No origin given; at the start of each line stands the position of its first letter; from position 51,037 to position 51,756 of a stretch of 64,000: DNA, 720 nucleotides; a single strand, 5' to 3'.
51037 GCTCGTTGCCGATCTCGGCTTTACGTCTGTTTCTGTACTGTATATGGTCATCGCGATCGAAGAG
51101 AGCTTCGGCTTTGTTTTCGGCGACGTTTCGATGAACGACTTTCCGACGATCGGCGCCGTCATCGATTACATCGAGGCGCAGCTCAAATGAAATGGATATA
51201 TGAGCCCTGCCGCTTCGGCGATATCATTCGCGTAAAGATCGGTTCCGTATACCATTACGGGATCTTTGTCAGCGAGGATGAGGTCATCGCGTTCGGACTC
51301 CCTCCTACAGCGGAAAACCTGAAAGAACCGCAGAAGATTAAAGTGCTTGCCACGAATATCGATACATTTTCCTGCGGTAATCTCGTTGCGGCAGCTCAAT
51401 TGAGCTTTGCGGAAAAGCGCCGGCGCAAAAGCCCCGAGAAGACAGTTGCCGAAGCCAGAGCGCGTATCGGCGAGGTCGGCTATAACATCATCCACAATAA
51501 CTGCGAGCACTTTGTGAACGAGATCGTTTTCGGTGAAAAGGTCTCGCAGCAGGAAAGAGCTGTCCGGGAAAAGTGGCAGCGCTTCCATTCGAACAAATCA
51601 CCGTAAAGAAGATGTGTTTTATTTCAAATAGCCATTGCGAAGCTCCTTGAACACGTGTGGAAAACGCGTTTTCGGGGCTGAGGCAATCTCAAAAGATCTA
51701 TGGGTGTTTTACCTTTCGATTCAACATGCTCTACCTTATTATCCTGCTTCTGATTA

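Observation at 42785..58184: Uncharacterised lipid scavenging and re-acylation island with an LRAT enzyme and dedicated carriers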

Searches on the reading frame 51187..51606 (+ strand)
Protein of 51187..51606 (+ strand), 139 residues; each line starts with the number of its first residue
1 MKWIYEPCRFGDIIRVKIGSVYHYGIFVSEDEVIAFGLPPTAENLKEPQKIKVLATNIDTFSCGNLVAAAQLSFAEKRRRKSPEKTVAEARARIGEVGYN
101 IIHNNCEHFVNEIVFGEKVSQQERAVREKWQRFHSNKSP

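Call 3: search_protein_families(library=pfam, proteins=[window:51187-51606:+], max_evalue=0.01)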
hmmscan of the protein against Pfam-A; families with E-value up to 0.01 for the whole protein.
window:51187-51606:+ (139 aa): 2 families
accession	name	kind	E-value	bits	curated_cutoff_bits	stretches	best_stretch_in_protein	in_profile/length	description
PF04970.19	LRAT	-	4.7e-17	62.8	24.3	1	8-118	3-119/120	Lecithin retinol acyltransferase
PF05903.20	Peptidase_C97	-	0.0097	16.2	29.2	0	87-114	91-118/151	PPPDE putative peptidase domain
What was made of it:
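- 51187..51606 (+): LRAT/PLAAT-fold Cys-His acyltransferase, 139 aa, with no TM segment or signal peptide. The PPTase domain found in most relatives is missing here. PF04970 62.8 bits (call 3).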

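Call 9: find_homologous_proteins(query=window:51187-51603:+, max_evalue=0.001)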
Query window:51187-51603:+ (139 aa): 250 proteins with E <= 0.001 among 294 candidates; the best 120 are listed.
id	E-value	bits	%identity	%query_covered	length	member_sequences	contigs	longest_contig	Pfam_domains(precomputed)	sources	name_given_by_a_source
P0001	2.9e-88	311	100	100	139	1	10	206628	PF04970.20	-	-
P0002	1.4e-74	266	88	98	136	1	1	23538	PF04970.20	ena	-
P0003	3.0e-70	252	80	99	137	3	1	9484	PF04970.20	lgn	-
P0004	1.0e-69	251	84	99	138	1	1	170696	PF04970.20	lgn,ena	-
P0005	1.6e-69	250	81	99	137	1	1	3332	PF04970.20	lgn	-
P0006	2.2e-69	250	81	99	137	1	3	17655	PF04970.20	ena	-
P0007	2.4e-69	250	80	99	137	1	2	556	PF04970.20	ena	-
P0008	9.9e-69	248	79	97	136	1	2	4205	PF04970.20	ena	-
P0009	1.2e-68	247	79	99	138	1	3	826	PF04970.20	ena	-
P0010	4.0e-68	246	77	99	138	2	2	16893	PF04970.20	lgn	-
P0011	1.4e-67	244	77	99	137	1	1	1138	PF04970.20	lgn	-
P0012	2.0e-67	243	79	99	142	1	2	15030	PF04970.20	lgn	-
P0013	2.4e-67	243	80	99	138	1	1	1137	PF04970.20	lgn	-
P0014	2.4e-67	243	79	99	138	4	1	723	PF04970.20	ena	-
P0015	3.9e-67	242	78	99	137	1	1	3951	PF04970.20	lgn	-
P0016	4.3e-67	242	77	99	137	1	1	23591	PF04970.20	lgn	-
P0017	5.9e-67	242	76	99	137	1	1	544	PF04970.20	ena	-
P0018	6.2e-67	242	76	99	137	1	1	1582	PF04970.20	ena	-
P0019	8.2e-67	241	77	99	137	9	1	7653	PF04970.20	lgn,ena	-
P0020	8.8e-67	241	75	99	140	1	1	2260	PF04970.20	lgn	-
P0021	1.2e-66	241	77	99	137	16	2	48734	PF04970.20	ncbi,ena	-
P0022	1.2e-66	241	74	99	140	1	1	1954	PF04970.20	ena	-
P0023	1.2e-66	241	74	99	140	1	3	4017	PF04970.20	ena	-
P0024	1.4e-66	241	82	99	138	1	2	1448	PF04970.20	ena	-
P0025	1.6e-66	240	77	99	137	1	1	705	PF04970.20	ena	-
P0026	1.7e-66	240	76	99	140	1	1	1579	PF04970.20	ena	-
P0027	1.8e-66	240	77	99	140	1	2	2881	PF04970.20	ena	-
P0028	2.0e-66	240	77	99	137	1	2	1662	PF04970.20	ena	-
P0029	2.0e-66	240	78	99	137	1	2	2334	PF04970.20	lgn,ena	-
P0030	2.3e-66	240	78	99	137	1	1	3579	PF04970.20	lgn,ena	-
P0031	3.3e-66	239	75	99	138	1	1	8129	PF04970.20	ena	-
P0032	3.5e-66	239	77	99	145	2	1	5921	PF04970.20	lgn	-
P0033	3.7e-66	239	77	99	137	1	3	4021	PF04970.20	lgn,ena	-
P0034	4.1e-66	239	78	99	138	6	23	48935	PF04970.20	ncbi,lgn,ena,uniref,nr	ncbi:MAG: lecithin retinol acyltransferase family protein [Ruminococcus sp.]|uniref:lecithin retinol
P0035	4.3e-66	239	74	99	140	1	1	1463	PF04970.20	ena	-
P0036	4.5e-66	239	77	99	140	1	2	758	PF04970.20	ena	-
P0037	4.5e-66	239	74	99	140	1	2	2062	PF04970.20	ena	-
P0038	5.8e-66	239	76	99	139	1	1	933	PF04970.20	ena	-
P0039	6.3e-66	238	77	99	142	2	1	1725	PF04970.20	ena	-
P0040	6.4e-66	238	77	99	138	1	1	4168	PF04970.20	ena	-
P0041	6.7e-66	238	78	99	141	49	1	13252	PF04970.20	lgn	-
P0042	8.2e-66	238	78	97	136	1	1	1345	PF04970.20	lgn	-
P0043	8.5e-66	238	74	99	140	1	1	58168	PF04970.20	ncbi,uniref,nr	ncbi:lecithin retinol acyltransferase family protein [Ruminococcus difficilis]|uniref:Lecithin retin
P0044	1.2e-65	238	75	99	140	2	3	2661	PF04970.20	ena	-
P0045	1.2e-65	238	79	99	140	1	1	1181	PF04970.20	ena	-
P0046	2.1e-65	237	77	99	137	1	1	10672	PF04970.20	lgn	-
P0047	2.2e-65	237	77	99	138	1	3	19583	PF04970.20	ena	-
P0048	3.3e-65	236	74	99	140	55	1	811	PF04970.20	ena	-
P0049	5.8e-65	235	78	99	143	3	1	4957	PF04970.20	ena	-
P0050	6.1e-65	235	76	99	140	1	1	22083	PF04970.20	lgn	-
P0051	6.5e-65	235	76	99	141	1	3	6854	PF04970.20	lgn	-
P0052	8.1e-65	235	79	99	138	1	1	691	PF04970.20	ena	-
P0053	9.8e-65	235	79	99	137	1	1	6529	PF04970.20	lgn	-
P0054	1.0e-64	235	76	99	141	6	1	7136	PF04970.20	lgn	-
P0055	1.0e-64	235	73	99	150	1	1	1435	PF04970.20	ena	-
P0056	1.8e-64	234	77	99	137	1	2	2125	PF04970.20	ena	-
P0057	2.4e-64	233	76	99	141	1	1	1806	PF04970.20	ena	-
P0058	2.8e-64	233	75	99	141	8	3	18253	PF04970.20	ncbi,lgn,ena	-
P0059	1.7e-63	231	75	99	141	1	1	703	PF04970.20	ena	-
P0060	1.7e-63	231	75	99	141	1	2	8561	PF04970.20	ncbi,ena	-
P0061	2.9e-63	230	75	99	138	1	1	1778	PF04970.20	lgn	-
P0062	4.5e-63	229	74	99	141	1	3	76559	PF04970.20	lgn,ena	-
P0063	6.1e-63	229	72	99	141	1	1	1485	PF04970.20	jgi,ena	-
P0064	7.4e-63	229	73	99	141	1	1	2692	PF04970.20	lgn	-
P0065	2.4e-62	227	72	99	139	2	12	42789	PF04970.20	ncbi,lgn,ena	-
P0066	5.2e-62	226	72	99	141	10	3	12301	PF04970.20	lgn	-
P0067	5.6e-62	226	73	99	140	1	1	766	PF04970.20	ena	-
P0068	2.6e-61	224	72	99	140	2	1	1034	PF04970.20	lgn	-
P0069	5.5e-60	219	73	99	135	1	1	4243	PF04970.20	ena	-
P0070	5.0e-59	216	71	99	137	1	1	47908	PF04970.20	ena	-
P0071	5.7e-59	216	69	99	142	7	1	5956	PF04970.20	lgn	-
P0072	2.1e-58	214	70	99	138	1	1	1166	PF04970.20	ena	-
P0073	3.8e-58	213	69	99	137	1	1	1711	PF04970.20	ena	-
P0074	5.7e-58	213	68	99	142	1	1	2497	PF04970.20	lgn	-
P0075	1.0e-57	212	70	99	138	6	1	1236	PF04970.20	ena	-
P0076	1.1e-57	212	66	99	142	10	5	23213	PF04970.20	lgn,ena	-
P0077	1.4e-55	205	71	96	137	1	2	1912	PF04970.20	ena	-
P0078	6.9e-54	200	65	99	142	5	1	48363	PF04970.20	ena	-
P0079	9.6e-52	193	66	95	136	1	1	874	PF04970.20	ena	-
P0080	2.1e-50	188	81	76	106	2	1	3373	PF04970.20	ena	-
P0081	7.9e-50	186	64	99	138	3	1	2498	PF04970.20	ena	-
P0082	9.5e-48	180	60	96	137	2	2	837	PF04970.20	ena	-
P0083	1.0e-47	180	62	96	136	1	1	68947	PF04970.20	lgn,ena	-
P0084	2.5e-47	178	58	99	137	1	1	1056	PF04970.20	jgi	jgi:hypothetical protein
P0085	8.0e-47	177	57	99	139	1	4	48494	PF04970.20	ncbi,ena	-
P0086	9.5e-47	176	63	94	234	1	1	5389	PF04970.20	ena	-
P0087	1.5e-46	176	61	99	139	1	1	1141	PF04970.20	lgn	-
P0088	1.6e-46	176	62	95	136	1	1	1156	PF04970.20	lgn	-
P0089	1.7e-46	176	58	98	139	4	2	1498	PF04970.20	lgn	-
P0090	2.9e-46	175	60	94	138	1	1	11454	PF04970.20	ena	-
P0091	3.8e-46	174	60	96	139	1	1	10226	PF04970.20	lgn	-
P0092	4.8e-46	174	59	96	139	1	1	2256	PF04970.20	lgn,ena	-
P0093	5.6e-46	174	59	99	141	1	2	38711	PF04970.20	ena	-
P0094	6.1e-46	174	76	76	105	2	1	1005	PF04970.20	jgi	jgi:hypothetical protein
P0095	7.0e-46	174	62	94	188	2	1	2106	PF04970.20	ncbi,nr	ncbi:MAG: lecithin retinol acyltransferase family protein, partial [Ruminococcus sp.]|nr:lecithin re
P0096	5.2e-45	171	62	88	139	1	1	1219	PF04970.20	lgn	-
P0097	1.0e-44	170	75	76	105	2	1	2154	PF04970.20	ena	-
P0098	1.3e-44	170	60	94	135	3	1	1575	PF04970.20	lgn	-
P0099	1.6e-44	169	60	94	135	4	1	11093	PF04970.20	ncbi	-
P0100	2.4e-44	169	60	94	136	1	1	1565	PF04970.20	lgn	-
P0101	4.6e-44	168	59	94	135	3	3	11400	PF04970.20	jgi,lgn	-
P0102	5.3e-44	168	58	94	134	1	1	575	PF04970.20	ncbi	-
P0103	3.1e-42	162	51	99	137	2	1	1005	PF04970.20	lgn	-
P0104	4.4e-42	161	56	99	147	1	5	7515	PF04970.20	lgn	-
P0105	9.1e-42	160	50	99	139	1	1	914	PF04970.20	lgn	-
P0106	2.5e-41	159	56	98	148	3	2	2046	PF04970.20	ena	-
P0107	3.5e-41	158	55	94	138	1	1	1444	PF04970.20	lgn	-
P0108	6.0e-41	158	58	94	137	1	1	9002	PF04970.20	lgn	-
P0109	1.3e-40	157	54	99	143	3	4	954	PF04970.20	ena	-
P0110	1.5e-40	156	57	94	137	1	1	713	PF04970.20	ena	-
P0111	2.0e-40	156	59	94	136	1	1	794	PF04970.20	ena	-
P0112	3.1e-40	155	55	94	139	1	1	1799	PF04970.20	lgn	-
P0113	4.7e-40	155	55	95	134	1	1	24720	PF04970.20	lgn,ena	-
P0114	6.9e-40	154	55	94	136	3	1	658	PF04970.20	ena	-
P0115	8.8e-40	154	53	94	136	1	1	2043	PF04970.20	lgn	-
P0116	1.0e-39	154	54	100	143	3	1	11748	PF04970.20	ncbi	-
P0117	1.6e-39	153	55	99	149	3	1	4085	PF04970.20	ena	-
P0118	1.7e-39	153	54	98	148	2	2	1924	PF04970.20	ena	-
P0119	6.8e-39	151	54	91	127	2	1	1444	PF04970.20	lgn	-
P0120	1.3e-38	150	55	100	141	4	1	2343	PF04970.20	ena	-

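Call 11: find_encoding_contigs(protein=P0043, flank=10000, max_places=2)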
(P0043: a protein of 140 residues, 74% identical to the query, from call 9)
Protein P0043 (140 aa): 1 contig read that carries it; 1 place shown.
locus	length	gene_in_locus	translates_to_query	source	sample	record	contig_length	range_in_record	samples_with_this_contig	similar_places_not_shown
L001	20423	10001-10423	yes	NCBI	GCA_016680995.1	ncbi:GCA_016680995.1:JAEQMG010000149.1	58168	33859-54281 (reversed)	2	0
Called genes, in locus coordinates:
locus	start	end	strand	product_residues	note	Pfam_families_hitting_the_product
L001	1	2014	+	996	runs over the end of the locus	PF00501:AMP-binding, PF00550:PP-binding (faint), PF00668:Condensation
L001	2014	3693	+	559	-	PF00135:COesterase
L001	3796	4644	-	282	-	PF12811:BaxI_1, PF01027:Bax1-I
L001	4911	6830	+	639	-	PF00501:AMP-binding, PF00550:PP-binding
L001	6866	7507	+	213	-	PF01553:Acyltransferase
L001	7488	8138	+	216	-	PF01553:Acyltransferase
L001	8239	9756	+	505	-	PF00501:AMP-binding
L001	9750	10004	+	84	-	PF00550:PP-binding (weak)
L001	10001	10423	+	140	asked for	PF04970:LRAT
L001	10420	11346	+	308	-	PF12146:Hydrolase_4, PF00561:Abhydrolase_1, PF12697:Abhydrolase_6 (faint), PF00326:Peptidase_S9, PF08386:Abhydrolase_4 (weak), PF12146:Hydrolase_4 (weak)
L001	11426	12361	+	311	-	PF02645:DegV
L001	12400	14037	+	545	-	PF02734:Dak2, PF21645:FakA-like_M, PF13684:FakA-like_C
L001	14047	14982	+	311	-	PF00561:Abhydrolase_1 (weak), PF12146:Hydrolase_4 (faint)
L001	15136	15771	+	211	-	-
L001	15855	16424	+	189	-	PF13240:Zn_Ribbon_1 (weak), PF07666:MpPF26, PF13828:DUF4190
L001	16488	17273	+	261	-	-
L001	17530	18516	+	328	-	PF02129:Peptidase_S15 (weak), PF12146:Hydrolase_4, PF00561:Abhydrolase_1, PF12697:Abhydrolase_6, PF00326:Peptidase_S9 (weak)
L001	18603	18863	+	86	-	PF05402:PqqD (weak)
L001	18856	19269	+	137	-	-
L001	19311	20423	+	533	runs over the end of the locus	PF08757:CotH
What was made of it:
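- Closest known: NRPS-like fatty acid amide pathway of gut Clostridia. Different: An A-T-C protein lies upstream only in R. difficilis locus L001 (call 11).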

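Call 12: find_encoding_contigs(protein=P0083, flank=10000, max_places=2)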
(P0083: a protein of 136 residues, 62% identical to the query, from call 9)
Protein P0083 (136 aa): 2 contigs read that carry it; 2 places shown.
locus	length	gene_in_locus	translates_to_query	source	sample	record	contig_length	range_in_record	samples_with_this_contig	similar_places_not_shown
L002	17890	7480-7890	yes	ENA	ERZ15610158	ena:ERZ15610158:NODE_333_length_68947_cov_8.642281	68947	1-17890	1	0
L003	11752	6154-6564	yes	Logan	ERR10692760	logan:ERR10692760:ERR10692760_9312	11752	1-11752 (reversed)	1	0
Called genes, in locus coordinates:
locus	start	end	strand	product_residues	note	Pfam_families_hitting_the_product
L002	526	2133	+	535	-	PF03553:Na_H_antiporter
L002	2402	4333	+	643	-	PF00501:AMP-binding, PF00550:PP-binding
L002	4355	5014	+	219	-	PF01553:Acyltransferase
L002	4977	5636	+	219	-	PF01553:Acyltransferase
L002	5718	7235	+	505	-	PF00501:AMP-binding, PF23562:AMP-binding_C_3 (weak)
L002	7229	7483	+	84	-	-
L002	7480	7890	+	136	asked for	PF04970:LRAT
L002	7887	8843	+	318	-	PF02129:Peptidase_S15 (faint), PF12146:Hydrolase_4 (weak), PF00561:Abhydrolase_1 (faint), PF00326:Peptidase_S9 (weak)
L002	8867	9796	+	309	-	PF02645:DegV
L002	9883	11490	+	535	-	PF02734:Dak2, PF21645:FakA-like_M, PF13684:FakA-like_C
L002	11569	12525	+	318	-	PF12697:Abhydrolase_6 (faint), PF12146:Hydrolase_4 (faint)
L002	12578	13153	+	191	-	PF13240:Zn_Ribbon_1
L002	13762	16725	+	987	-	PF00370:FGGY_N (faint), PF01869:BcrAD_BadFG, PF09989:DUF2229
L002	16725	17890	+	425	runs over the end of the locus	PF09989:DUF2229 (faint)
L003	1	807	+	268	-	?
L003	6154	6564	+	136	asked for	PF04970:LRAT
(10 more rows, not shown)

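Call 13: find_encoding_contigs(protein=P0113, flank=10000, max_places=2)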
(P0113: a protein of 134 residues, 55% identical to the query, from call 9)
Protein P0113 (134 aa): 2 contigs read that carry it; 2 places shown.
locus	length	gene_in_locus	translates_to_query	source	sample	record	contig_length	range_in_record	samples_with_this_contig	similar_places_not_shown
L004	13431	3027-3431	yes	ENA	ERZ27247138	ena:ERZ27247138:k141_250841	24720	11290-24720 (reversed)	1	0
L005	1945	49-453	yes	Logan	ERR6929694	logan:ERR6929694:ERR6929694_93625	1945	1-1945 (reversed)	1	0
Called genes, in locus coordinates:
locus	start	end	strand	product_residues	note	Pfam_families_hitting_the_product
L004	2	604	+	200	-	?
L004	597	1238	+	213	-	PF01553:Acyltransferase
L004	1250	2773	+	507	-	PF00501:AMP-binding, PF23562:AMP-binding_C_3 (weak)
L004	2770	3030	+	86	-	-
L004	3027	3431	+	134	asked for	PF04970:LRAT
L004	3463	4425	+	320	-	PF02129:Peptidase_S15 (faint), PF02230:Abhydrolase_2 (faint), PF12146:Hydrolase_4, PF00561:Abhydrolase_1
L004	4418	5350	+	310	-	PF02645:DegV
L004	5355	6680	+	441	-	PF13347:MFS_2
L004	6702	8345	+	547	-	PF02734:Dak2, PF21645:FakA-like_M, PF13684:FakA-like_C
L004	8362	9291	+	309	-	PF00561:Abhydrolase_1 (weak), PF12146:Hydrolase_4 (faint)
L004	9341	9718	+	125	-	PF13240:Zn_Ribbon_1 (weak)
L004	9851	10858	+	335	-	PF12146:Hydrolase_4 (weak)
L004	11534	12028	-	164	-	PF14018:DUF4234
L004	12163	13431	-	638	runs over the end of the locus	PF03553:Na_H_antiporter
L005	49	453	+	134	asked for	PF04970:LRAT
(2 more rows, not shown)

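Call 15: search_protein_families(library=ncbifam, proteins=[window:51187-51606:+], max_evalue=0.001)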
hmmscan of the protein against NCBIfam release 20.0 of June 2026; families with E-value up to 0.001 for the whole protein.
window:51187-51606:+ (139 aa): 0 families

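Call 17: find_related_loci(query=A1, collection=genome_contigs, flank=10000)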
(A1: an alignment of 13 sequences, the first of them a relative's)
Query A1 (139 aa) in genome_contigs; peptide patterns used: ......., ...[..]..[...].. (x = any residue, [..] = any of these).
367 stretches matched a pattern; 328 encode a relative of the query (tblastn E <= 1e-3); the best 80 are kept; 80 distinct loci.
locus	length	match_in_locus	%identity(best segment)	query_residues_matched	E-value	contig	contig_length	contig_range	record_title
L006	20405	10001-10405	82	1-135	4e-75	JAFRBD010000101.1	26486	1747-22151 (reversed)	MAG: Ruminococcus sp. isolate RGIG2335 Goat_Ileum-1__c161457, whole genome shotgun sequence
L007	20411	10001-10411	77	1-137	3e-73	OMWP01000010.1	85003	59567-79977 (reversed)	uncultured Clostridiales bacterium isolate RUG041 genome assembly, contig: scaffold_386, whole genome shotgun sequence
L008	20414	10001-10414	78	1-138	2e-71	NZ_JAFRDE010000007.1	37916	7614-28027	MAG: Ruminococcus sp. isolate RGIG2388 Goat_Ileum-4__c33, whole genome shotgun sequence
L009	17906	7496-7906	75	1-137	1e-70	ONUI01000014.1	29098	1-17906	uncultured Clostridiales bacterium isolate RUG641 genome assembly, contig: scaffold_1763, whole genome shotgun sequence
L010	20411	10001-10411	74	1-137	1e-70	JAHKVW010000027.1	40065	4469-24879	MAG: bacterium isolate bin172 C2_45_k97_144680, whole genome shotgun sequence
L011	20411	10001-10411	78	1-137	1e-70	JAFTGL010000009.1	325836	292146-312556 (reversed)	MAG: Ruminococcus sp. isolate RGIG3796 Roe_deer_Abomasum.Co__c373867, whole genome shotgun sequence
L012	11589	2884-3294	74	1-137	3e-70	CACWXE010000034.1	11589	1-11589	MAG: uncultured Ruminococcus sp. isolate RUG10988 genome assembly, contig: RUG10988_asm_34, whole genome shotgun sequenc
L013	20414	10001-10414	75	1-138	5e-69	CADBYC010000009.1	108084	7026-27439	MAG: uncultured Ruminococcus sp. isolate RUG14402 genome assembly, contig: RUG14402_asm_9, whole genome shotgun sequence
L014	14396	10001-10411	72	1-137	1e-66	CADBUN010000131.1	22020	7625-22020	MAG: uncultured Ruminococcus sp. isolate RUG14312 genome assembly, contig: RUG14312_asm_131, whole genome shotgun sequen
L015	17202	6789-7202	68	1-138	2e-63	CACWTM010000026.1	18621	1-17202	MAG: uncultured Ruminococcus sp. isolate RUG10903 genome assembly, contig: RUG10903_asm_26, whole genome shotgun sequenc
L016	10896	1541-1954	66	1-138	5e-63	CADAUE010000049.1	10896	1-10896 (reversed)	MAG: uncultured Ruminococcus sp. isolate RUG13630 genome assembly, contig: RUG13630_asm_49, whole genome shotgun sequenc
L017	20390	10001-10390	62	1-130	5e-55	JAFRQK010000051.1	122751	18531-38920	MAG: Clostridia bacterium isolate RGIG2706 Goat_Omasum-4__c412174, whole genome shotgun sequence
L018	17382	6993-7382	61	1-130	6e-54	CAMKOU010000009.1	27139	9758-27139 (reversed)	MAG: uncultured Clostridia bacterium isolate SRR12081296_bin.64_metaWRAP_v1.3_MAG genome assembly, contig: ERZ12289772.2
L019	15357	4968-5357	64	1-130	1e-53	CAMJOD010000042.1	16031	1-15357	MAG: uncultured Clostridia bacterium isolate SRR12081292_bin.9_metaWRAP_v1.3_MAG genome assembly, contig: ERZ12289771.60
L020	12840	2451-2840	63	1-130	2e-53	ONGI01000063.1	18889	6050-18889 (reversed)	uncultured Clostridiales bacterium isolate RUG277 genome assembly, contig: scaffold_5790, whole genome shotgun sequence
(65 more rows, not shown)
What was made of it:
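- The distribution is restricted: 328 of 185,579 species-level genomes (call 17).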

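Call 20: search_solved_structures(query=window:51187-51603:+, max_evalue=1, show_alignments=2)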
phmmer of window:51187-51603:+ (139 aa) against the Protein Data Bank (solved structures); distinct sequences matched with E-value up to 1: 9.
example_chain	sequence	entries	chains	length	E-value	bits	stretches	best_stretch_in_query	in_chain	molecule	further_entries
4dpz_X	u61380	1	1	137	0.00039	23.8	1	9-122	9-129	HRAS-like suppressor 2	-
4dot_A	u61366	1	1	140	0.00045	23.6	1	84-126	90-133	Group XVI phospholipase A2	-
4fa0_A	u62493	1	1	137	0.00059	23.2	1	84-125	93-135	Group XVI phospholipase A1/A2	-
4q95_A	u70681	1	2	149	0.00086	22.7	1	85-126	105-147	HRAS-like suppressor 3, Lecithin retinol acyltransferase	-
7zom_A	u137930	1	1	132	0.001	22.4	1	84-123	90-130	Phospholipase A and acyltransferase 3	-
2lkt_A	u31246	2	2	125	0.0023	21.3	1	11-117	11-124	Retinoic acid receptor responder protein 3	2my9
7c3z_A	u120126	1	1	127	0.0047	20.3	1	84-116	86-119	HRAS-like suppressor 3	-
2kyt_A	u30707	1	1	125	0.0054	20.1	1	84-116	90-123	Group XVI phospholipase A2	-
7zot_A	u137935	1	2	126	0.0064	19.8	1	11-116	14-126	Phospholipase A and acyltransferase 4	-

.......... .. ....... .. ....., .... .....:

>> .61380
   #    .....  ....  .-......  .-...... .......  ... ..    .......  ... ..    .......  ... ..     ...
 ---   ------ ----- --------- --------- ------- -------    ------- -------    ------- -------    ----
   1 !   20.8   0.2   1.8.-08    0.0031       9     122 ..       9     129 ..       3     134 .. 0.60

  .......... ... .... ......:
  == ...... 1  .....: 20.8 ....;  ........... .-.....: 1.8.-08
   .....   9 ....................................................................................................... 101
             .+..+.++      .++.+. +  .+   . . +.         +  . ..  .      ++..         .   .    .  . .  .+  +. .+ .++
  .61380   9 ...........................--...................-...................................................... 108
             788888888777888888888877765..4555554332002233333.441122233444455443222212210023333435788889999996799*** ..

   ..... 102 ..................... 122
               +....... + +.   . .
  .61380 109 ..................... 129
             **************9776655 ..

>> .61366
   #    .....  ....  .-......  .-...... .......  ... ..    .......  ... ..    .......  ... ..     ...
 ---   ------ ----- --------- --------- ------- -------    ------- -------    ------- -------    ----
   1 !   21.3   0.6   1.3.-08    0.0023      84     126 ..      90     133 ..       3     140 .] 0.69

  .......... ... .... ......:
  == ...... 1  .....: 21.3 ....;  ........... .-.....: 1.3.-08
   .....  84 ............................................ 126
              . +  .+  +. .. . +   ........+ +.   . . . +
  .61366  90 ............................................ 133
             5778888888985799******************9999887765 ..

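Call 29: find_encoding_contigs(protein=P0086, flank=10000, max_places=3)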
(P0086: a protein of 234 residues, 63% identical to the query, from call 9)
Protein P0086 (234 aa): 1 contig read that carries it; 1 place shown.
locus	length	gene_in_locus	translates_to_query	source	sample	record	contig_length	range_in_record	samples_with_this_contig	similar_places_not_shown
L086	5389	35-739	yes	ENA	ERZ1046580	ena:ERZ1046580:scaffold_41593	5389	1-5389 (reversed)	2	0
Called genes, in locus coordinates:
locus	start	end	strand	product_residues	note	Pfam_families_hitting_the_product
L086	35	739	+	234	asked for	PF04970:LRAT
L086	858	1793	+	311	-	PF00561:Abhydrolase_1 (faint), PF12146:Hydrolase_4, PF12697:Abhydrolase_6 (weak)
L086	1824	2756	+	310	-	PF02645:DegV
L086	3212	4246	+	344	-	PF21645:FakA-like_M, PF13684:FakA-like_C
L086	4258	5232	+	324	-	PF12146:Hydrolase_4 (faint), PF00561:Abhydrolase_1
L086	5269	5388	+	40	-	?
